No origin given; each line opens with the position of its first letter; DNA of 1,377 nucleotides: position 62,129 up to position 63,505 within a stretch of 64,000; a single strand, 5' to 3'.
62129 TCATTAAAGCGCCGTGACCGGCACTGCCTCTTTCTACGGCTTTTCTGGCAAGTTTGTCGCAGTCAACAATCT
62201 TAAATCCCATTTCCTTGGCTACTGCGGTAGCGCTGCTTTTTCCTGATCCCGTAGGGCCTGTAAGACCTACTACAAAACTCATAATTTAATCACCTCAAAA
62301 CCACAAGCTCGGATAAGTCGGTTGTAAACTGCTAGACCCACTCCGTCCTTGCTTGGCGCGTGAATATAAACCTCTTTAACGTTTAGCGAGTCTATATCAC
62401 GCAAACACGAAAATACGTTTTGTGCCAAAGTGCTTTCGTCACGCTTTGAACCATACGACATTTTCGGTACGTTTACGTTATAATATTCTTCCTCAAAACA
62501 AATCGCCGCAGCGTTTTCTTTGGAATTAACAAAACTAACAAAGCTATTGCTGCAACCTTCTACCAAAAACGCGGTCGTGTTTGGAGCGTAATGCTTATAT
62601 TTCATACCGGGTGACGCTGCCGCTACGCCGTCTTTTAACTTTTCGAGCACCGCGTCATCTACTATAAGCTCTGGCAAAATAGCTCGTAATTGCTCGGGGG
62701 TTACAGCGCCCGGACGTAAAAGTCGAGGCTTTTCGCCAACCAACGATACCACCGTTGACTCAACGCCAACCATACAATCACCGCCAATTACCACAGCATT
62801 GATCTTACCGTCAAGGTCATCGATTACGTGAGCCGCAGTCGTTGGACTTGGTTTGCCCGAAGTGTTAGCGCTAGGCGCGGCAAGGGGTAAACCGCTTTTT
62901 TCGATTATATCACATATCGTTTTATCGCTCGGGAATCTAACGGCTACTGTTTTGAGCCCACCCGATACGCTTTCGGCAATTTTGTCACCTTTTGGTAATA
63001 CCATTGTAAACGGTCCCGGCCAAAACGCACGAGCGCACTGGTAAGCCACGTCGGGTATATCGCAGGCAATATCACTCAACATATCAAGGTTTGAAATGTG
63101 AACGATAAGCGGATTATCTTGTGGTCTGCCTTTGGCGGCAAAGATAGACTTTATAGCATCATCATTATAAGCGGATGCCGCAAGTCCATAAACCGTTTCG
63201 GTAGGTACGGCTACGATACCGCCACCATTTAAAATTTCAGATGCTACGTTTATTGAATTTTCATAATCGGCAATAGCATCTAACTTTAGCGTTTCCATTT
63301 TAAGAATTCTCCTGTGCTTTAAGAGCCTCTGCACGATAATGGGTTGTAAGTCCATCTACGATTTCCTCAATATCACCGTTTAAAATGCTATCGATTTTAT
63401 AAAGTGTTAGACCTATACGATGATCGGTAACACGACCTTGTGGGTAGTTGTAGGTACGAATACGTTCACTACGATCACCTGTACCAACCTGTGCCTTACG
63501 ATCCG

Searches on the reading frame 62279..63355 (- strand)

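Call 58: search_protein_families(library=pfam, proteins=[window:62279-63355:-], max_evalue=0.00001)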
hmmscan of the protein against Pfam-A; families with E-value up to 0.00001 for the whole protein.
window:62279-63355:- (358 aa): 2 families
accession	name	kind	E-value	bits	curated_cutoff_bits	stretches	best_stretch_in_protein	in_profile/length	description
PF01300.24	Sua5_yciO_yrdC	-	1.4e-57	194.5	25.1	1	40-216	1-178/178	Telomere recombination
PF03481.19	Sua5_C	-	9.6e-28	97.9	22.9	1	218-352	1-136/136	Threonylcarbamoyl-AMP synthase, C-terminal domain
